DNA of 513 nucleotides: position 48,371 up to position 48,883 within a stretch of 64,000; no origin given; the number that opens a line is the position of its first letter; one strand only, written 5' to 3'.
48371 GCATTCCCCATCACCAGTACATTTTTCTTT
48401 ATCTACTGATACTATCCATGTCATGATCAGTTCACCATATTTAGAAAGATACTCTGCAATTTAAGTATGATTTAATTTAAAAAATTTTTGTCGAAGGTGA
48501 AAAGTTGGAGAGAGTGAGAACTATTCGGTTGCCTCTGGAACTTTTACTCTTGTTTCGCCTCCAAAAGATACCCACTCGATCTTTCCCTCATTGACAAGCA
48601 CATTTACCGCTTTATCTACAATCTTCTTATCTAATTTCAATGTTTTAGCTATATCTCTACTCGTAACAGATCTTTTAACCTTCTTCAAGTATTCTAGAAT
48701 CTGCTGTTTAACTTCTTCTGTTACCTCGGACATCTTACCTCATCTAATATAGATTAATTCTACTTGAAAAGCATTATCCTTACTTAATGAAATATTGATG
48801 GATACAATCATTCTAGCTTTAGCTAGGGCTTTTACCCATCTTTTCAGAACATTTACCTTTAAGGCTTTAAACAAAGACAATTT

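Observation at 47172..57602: Archaeal dissimilatory sulfite reductase locus with dsrD, dsrN-like amidase and siroheme genes in one neighbourhood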

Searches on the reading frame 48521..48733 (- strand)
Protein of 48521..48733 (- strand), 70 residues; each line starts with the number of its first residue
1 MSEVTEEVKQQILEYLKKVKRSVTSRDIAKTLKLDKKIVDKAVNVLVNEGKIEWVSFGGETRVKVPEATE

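Call 3: search_protein_families(library=pfam, proteins=[window:48521-48733:-])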
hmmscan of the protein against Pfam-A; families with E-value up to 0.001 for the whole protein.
window:48521-48733:- (70 aa): 6 families
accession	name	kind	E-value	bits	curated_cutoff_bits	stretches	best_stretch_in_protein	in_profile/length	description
PF07106.19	TBPIP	-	6.5e-05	23.2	22.8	1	7-58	1-54/62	TBPIP/Hop2 winged helix domain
PF08679.17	DsrD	-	8.2e-05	23.3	24.2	1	8-63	1-60/65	Dissimilatory sulfite reductase D (DsrD)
PF02186.21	TFIIE_beta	-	0.00019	22.1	28.1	1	11-54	7-51/66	TFIIE beta subunit core domain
PF08784.17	RPA_C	-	0.00077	20.6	22.6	0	6-52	50-99/106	Replication protein A C terminal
PF24101.1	eWH_GTF3C1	-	0.0009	19.4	30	0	10-57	20-66/110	GTF3C1, extended winged-helix domain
PF04703.18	FaeA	-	0.00094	19.9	20.7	0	9-54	2-47/62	FaeA-like protein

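Call 4: search_protein_families(library=ncbifam, proteins=[window:48521-48733:-])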
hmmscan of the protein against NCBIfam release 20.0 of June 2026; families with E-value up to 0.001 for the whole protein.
window:48521-48733:- (70 aa): 2 families
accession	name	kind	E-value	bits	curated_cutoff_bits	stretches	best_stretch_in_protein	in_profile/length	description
NF053606.1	Sta1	subfamily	3.2e-05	24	80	1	8-53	21-65/100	Sta1 family transcriptional regulator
NF040939.2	trans_reg_lrs14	equivalog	4.6e-05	23.4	90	1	10-53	24-67/103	Lrs14 family HTH-type transcriptional regulator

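Call 7: search_solved_structures(query=window:48521-48733:-, max_evalue=10, show_alignments=3)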
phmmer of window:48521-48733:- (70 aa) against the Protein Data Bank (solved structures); distinct sequences matched with E-value up to 10: 22.
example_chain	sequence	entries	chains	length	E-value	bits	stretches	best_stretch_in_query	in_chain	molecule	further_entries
5cwp_A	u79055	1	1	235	0.01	19.6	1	3-46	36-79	Designed helical repeat protein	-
6xss_A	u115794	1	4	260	0.011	19.5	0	3-46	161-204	C4_nat_HFuse-7900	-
4lb5_A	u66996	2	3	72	0.038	17.9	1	4-43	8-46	Protein kinase containing Z-DNA binding domains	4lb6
5j6x_A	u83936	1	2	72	0.054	17.4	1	5-43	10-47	Z-DNA binding protein kinase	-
7ueb_E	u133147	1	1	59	0.056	17.3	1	8-49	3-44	PscE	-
9g9a_B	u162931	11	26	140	0.094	16.6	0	4-49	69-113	CRISPR system Cms protein Csm2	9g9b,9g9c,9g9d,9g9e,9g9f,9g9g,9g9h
9f27_A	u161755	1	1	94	0.13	16.2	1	2-52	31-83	RPA32 subunit of the hetero-oligomeric complex involved in homologous recombination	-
3tgn_A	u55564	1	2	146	0.13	16.2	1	11-63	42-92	Adc operon repressor AdcR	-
9f29_C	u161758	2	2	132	0.32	15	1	2-52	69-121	RPA32 subunit of the hetero-oligomeric complex involved in homologous recombination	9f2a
6n4n_C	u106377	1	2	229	0.36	14.8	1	3-46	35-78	Rosetta-designed danoprevir/NS3a complex reader 2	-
5jlu_A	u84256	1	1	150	0.42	14.6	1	11-64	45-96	Adhesin competence repressor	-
5jls_A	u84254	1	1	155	0.42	14.6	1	11-64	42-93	Adhesin competence repressor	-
2mh2_A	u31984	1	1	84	0.44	14.5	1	12-60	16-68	Homologous-pairing protein 2 homolog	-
6yw5_FF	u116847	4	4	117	0.68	13.9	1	23-59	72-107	Mito ribosomal protein S6 | Ribosomal protein S6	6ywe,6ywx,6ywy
7ng0_A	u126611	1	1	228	0.75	13.8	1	7-64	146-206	Nucleoid occlusion protein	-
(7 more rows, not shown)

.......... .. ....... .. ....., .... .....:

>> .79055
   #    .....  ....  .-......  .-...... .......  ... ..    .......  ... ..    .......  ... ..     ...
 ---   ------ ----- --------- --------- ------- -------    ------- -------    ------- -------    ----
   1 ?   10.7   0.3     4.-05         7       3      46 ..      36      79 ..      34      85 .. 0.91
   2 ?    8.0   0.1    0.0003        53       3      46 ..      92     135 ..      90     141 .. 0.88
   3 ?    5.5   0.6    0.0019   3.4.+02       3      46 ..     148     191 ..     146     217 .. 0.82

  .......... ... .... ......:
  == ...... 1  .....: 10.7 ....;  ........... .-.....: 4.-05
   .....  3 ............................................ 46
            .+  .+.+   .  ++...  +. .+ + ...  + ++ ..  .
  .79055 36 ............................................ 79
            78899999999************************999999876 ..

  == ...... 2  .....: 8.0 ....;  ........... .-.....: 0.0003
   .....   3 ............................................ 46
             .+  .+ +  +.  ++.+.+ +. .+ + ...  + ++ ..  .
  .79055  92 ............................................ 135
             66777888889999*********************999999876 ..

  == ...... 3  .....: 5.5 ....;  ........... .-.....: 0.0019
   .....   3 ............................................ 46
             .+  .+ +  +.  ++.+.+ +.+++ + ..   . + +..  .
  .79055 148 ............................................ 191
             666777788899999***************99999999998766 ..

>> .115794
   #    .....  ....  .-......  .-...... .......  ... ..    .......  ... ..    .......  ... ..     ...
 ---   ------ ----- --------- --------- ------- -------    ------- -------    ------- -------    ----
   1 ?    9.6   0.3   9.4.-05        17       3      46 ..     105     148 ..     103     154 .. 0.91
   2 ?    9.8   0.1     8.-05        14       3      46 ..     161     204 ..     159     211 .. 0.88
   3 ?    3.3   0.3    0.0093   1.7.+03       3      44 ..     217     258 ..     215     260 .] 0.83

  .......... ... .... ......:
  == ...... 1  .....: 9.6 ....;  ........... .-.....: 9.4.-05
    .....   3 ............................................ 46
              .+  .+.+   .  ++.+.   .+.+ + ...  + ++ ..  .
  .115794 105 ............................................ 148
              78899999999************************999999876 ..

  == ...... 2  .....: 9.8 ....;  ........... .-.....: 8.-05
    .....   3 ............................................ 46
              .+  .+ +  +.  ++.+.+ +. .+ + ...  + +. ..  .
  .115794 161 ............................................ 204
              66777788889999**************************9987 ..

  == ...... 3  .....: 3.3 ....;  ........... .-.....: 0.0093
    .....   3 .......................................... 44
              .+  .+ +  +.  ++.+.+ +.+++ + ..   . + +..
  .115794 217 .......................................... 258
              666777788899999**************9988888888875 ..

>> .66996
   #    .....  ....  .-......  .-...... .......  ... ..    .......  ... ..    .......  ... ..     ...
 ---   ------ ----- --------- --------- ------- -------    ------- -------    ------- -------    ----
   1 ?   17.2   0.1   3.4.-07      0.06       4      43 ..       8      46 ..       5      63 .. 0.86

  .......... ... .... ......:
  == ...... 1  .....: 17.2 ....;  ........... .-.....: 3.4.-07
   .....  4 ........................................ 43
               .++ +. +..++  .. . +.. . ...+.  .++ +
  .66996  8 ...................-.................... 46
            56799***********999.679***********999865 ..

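Call 13: find_homologous_proteins(query=window:48521-48733:-, max_evalue=0.001)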
Query window:48521-48733:- (70 aa): 25 proteins with E <= 0.001 among 25 candidates.
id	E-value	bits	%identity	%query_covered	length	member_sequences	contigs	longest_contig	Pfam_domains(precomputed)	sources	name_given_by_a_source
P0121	4.6e-35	135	100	100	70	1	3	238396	-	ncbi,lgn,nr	ncbi:MAG: sulfite reductase [Aigarchaeota archaeon]|nr:sulfite reductase [Aigarchaeota archaeon] MCX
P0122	1.7e-31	124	89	100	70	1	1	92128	-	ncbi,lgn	ncbi:MAG: sulfite reductase [Candidatus Caldarchaeales archaeon]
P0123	2.5e-30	121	86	100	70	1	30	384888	PF08679.18,PF07106.20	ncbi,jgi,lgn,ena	ncbi:MAG: FaeA/PapI family transcriptional regulator [Nitrososphaerota archaeon]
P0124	6.5e-30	119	81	100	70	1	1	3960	PF08679.18,PF07106.20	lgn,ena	-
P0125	9.2e-30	119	81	100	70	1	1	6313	PF08679.18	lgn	-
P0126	1.1e-29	119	83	100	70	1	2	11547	PF08679.18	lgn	-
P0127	2.3e-29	118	83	100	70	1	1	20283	PF08679.18,PF07106.20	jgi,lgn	jgi:Mn-dependent DtxR family transcriptional regulator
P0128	2.6e-29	117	81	100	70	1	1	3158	PF08679.18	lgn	-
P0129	2.8e-29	117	83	100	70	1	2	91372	PF08679.18,PF07106.20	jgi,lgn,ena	-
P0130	2.9e-29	117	80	100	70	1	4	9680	PF08679.18,PF07106.20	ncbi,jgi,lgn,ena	jgi:Mn-dependent DtxR family transcriptional regulator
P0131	2.9e-29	117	81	100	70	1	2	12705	PF08679.18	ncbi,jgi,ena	-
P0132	3.0e-29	117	79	100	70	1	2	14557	PF08679.18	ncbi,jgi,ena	-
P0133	3.1e-29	117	80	100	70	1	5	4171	PF08679.18,PF07106.20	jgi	-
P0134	3.7e-29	117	83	100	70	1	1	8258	PF08679.18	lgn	-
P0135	4.4e-29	117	81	100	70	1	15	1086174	PF08679.18,PF07106.20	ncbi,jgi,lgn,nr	ncbi:MAG: hypothetical protein LZ172_06780 [Thaumarchaeota archaeon]|jgi:Mn-dependent DtxR family tr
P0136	6.6e-29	116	79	100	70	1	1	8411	PF08679.18,PF07106.20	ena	-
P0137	9.7e-29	116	80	100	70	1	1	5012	PF08679.18,PF07106.20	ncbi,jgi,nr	ncbi:MAG: hypothetical protein LZ167_07930 [Thaumarchaeota archaeon]|jgi:Mn-dependent DtxR family tr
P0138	1.1e-28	115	77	100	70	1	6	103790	PF08679.18,PF07106.20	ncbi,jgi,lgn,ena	-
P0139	1.4e-28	115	80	100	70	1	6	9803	PF08679.18,PF07106.20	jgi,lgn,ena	jgi:Mn-dependent DtxR family transcriptional regulator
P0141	2.2e-28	114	79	100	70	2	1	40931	PF08679.18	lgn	-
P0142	2.5e-28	114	79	100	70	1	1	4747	PF08679.18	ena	-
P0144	1.9e-26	108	79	100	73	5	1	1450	PF08679.18,PF07106.20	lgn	-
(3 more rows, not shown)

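Call 15: search_solved_structures(query=A1, max_evalue=10, show_alignments=3)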
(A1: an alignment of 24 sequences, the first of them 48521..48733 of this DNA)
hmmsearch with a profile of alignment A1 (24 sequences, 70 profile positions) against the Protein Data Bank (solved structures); distinct sequences matched with E-value up to 10: 24.
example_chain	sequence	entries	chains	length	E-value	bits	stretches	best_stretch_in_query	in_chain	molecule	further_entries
4lb5_A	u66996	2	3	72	0.00022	24.6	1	4-45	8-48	Protein kinase containing Z-DNA binding domains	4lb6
5j6x_A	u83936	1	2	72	0.00033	24.1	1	6-45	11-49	Z-DNA binding protein kinase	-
5cwp_A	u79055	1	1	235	0.0025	21.2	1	4-46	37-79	Designed helical repeat protein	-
6xss_A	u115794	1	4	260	0.0053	20.2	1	10-46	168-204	C4_nat_HFuse-7900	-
7ueb_E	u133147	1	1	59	0.0064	19.9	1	7-50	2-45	PscE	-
3tgn_A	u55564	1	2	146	0.019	18.4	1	21-54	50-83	Adc operon repressor AdcR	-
3kpb_A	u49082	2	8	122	0.031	17.7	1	12-44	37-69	Uncharacterized protein MJ0100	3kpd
3kpc_A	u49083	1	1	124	0.033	17.6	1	12-44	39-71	Uncharacterized protein MJ0100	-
2v54_A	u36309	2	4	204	0.056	16.9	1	4-59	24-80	THYMIDYLATE KINASE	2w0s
9f27_A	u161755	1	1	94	0.11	16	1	3-52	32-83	RPA32 subunit of the hetero-oligomeric complex involved in homologous recombination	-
5jls_A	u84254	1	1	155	0.12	15.9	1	22-49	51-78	Adhesin competence repressor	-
5jlu_A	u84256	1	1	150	0.16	15.4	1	21-49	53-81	Adhesin competence repressor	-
9f29_C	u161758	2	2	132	0.25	14.8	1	3-52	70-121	RPA32 subunit of the hetero-oligomeric complex involved in homologous recombination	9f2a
2mh2_A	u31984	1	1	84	0.29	14.6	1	12-58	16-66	Homologous-pairing protein 2 homolog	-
7pq9_AAA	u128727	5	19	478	0.43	14.1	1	25-55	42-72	PLP-dependent aminotransferase family protein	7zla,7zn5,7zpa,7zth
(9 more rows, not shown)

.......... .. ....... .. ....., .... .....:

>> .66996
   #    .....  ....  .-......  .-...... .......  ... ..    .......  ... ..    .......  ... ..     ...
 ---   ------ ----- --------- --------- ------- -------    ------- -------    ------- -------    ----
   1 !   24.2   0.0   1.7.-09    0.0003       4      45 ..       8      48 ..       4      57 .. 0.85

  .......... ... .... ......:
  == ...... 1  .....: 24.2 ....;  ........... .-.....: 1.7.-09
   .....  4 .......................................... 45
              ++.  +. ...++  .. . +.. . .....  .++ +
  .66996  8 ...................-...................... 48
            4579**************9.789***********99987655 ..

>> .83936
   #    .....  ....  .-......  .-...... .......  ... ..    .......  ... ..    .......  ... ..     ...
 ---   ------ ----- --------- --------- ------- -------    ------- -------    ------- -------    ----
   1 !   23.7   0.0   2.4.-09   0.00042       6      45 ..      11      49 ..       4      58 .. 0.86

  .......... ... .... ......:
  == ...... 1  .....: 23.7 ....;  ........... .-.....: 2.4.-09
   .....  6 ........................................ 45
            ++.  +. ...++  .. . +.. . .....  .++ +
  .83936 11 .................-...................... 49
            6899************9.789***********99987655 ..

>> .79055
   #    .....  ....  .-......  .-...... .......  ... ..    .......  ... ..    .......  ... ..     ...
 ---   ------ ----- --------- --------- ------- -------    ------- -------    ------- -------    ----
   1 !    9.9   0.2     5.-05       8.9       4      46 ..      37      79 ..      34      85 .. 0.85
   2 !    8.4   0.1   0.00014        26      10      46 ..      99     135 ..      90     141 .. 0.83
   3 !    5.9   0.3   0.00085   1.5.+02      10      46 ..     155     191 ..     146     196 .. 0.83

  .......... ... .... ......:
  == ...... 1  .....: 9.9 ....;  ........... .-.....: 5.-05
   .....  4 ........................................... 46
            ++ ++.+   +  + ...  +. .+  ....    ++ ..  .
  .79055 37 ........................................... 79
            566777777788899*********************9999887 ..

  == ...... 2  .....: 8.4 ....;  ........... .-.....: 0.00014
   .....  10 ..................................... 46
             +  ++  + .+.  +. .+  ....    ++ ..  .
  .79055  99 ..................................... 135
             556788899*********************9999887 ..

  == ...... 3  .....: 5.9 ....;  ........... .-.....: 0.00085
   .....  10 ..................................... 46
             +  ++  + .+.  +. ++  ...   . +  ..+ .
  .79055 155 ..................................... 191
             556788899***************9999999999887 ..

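Call 24: predict_structure(alignment_id=A1)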
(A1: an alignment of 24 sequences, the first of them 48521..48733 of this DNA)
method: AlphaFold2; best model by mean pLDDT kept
length: 70 residues; sequences in the alignment: 24
mean_pLDDT: 86.2   pTM: 0.71
mean pLDDT of the five models: 86.2, 84.9, 83.7, 81.7, 81.7
residues with pLDDT >= 90: 43; 70-90: 20; 50-70: 4; < 50: 3
segments of 3 or more residues with pLDDT < 50: none
pLDDT, mean of each block of 10 residues (from residue 1): 77 90 91 91 91 87 75
secondary structure, 60 per line:
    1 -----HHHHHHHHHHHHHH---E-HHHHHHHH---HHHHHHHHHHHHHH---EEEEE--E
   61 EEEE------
elements in order: H6-19 H25-32 H36-49 E53-57 E60-64

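Call 28: fold_search(model_id=the predicted structure, library=pdb)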
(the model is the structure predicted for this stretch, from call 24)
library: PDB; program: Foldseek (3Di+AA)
matches with E <= 10: 1899; with E <= 0.001: 0
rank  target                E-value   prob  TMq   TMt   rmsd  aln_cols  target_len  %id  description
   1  1qbj_C                2.9e-03  1.00  0.76  0.81   1.5        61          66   23  CRYSTAL STRUCTURE OF THE ZALPHA Z-DNA COMPLEX (released 1999-07-02)
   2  2mh2_MODEL_1_A        3.3e-03  1.00  0.74  0.80   1.6        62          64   29  Structural insights into the DNA recognition and protein interaction domains reveal fundamental homologous DNA (released 2014-04-16)
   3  4wcg_A                3.8e-03  1.00  0.74  0.85   2.2        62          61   21  The binding mode of Cyprinid Herpesvirus3 ORF112-Zalpha to Z-DNA (released 2015-11-18)
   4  1wq2_A                3.8e-03  1.00  0.72  0.76   2.8        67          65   24  Neutron Crystal Structure Of Dissimilatory Sulfite Reductase D (DsrD) (released 2005-09-19)
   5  1qbj_B                4.1e-03  1.00  0.80  0.88   1.4        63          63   22  CRYSTAL STRUCTURE OF THE ZALPHA Z-DNA COMPLEX (released 1999-07-02)
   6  1qbj_A                4.9e-03  1.00  0.77  0.83   1.5        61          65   23  CRYSTAL STRUCTURE OF THE ZALPHA Z-DNA COMPLEX (released 1999-07-02)
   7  6j05_B                4.9e-03  1.00  0.80  0.63   2.1        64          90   19  Structures of two ArsR As(III)-responsive repressors: implications for the mechanism of derepression (released 2019-07-03)
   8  7y43_A                4.9e-03  1.00  0.66  0.60   2.9        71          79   28  Crystal structure of the KAT6A WH domain and its bound double stranded DNA (released 2023-01-18)
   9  4lln_J                5.2e-03  1.00  0.71  0.39   2.4        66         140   17  Crystal structure of S. aureus MepR-DNA complex (released 2014-05-14)
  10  5j6x_B                5.9e-03  1.00  0.79  0.84   1.4        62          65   24  Crystal structure of the apo-Zalpha of Zebrafish PKZ (released 2016-09-07)
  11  5j6x_A                6.3e-03  1.00  0.81  0.85   3.1        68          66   25  Crystal structure of the apo-Zalpha of Zebrafish PKZ (released 2016-09-07)
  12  5jls                  6.8e-03  1.00  0.76  0.41   2.6        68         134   24  Crystal Structure of Adhesin competence repressor (AdcR) from Streptococcus pyogenes (C-terminally His tagged) (released 2017-05-03)
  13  1qgp_MODEL_1_A        7.2e-03  1.00  0.77  0.72   1.5        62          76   22  NMR STRUCTURE OF THE Z-ALPHA DOMAIN OF ADAR1, 15 STRUCTURES (released 1999-10-19)
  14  3g3z_A                7.2e-03  1.00  0.64  0.34   2.7        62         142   21  The structure of NMB1585, a MarR family regulator from Neisseria meningitidis (released 2009-04-14)
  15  4kmf_A                7.7e-03  1.00  0.74  0.83   1.8        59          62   17  Crystal structure of Zalpha domain from Carassius auratus PKZ in complex with Z-DNA (released 2013-07-03)
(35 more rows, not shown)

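Call 32: find_encoding_contigs(protein=P0123, flank=10000, max_places=3)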
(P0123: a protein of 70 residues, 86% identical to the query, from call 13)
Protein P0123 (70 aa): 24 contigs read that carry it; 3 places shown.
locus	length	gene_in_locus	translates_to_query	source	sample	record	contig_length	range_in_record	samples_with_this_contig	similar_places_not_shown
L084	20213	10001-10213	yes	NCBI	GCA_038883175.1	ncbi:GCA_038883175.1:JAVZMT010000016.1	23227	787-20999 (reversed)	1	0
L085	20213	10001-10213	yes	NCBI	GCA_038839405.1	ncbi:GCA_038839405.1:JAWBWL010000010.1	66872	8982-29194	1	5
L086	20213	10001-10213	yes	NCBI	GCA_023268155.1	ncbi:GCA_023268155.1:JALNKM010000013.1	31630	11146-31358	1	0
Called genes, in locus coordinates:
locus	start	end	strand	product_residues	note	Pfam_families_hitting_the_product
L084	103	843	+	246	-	PF00590:TP_methylase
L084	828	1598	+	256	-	PF02602:HEM4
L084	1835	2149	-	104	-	PF13384:HTH_23 (faint), PF02001:DUF134, PF04545:Sigma70_r4 (weak), PF08281:Sigma70_r4_2 (weak)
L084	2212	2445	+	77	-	-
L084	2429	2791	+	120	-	PF02579:Nitro_FeMo-Co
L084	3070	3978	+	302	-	PF02665:Nitrate_red_gam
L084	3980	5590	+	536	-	PF13183:Fer4_8, PF13237:Fer4_10 (faint), PF13534:Fer4_17 (weak), PF02754:CCG (faint)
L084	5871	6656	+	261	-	PF01925:TauE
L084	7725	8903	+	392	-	PF03460:NIR_SIR_ferr, PF01077:NIR_SIR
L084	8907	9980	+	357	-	PF03460:NIR_SIR_ferr, PF01077:NIR_SIR, PF12838:Fer4_7 (weak), PF13237:Fer4_10 (faint), PF25160:LdpA_Fe-S-bd (faint), PF00037:Fer4 (weak)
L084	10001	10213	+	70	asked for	PF07106:WHD_TBPIP (weak), PF08679:DsrD (weak)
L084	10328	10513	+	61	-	PF00037:Fer4 (weak), PF12837:Fer4_6 (weak), PF13237:Fer4_10, PF14697:Fer4_21, PF12838:Fer4_7, PF13187:Fer4_9, PF00037:Fer4 (weak), PF12837:Fer4_6 (weak), +7 more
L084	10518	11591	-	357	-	PF04055:Radical_SAM, PF13186:SPASM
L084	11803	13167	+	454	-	PF03601:Cons_hypoth698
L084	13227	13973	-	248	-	PF02517:Rce1-like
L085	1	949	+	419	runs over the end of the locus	PF00202:Aminotran_3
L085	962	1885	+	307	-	PF01379:Porphobil_deam, PF03900:Porphobil_deamC (weak)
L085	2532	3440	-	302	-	-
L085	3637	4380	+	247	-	PF00590:TP_methylase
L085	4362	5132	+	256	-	PF02602:HEM4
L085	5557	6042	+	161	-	PF02665:Nitrate_red_gam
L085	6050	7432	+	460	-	PF13187:Fer4_9 (faint), PF00037:Fer4 (faint), PF13183:Fer4_8, PF13237:Fer4_10 (weak), PF13534:Fer4_17, PF02754:CCG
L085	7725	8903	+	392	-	PF03460:NIR_SIR_ferr, PF01077:NIR_SIR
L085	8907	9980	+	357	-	PF03460:NIR_SIR_ferr, PF01077:NIR_SIR, PF12838:Fer4_7 (weak), PF13237:Fer4_10 (faint), PF25160:LdpA_Fe-S-bd (faint), PF00037:Fer4 (weak)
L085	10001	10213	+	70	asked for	PF07106:WHD_TBPIP (weak), PF08679:DsrD (weak)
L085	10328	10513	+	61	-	PF00037:Fer4 (weak), PF12837:Fer4_6 (weak), PF13237:Fer4_10, PF14697:Fer4_21, PF12838:Fer4_7, PF13187:Fer4_9, PF00037:Fer4 (weak), PF12837:Fer4_6 (weak), +7 more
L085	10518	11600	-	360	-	PF04055:Radical_SAM, PF13186:SPASM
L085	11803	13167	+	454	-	PF03601:Cons_hypoth698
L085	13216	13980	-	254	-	PF02517:Rce1-like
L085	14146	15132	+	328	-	PF03741:TerC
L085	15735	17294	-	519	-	PF00117:GATase, PF07722:Peptidase_C26 (weak), PF02540:NAD_synthase (faint), PF00958:GMP_synt_C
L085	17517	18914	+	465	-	PF20426:NBCH_WD40 (weak)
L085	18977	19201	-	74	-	-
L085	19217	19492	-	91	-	-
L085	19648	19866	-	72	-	PF00282:Pyridoxal_deC (faint)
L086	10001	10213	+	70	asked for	PF07106:WHD_TBPIP (weak), PF08679:DsrD (weak)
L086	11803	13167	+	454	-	PF03601:Cons_hypoth698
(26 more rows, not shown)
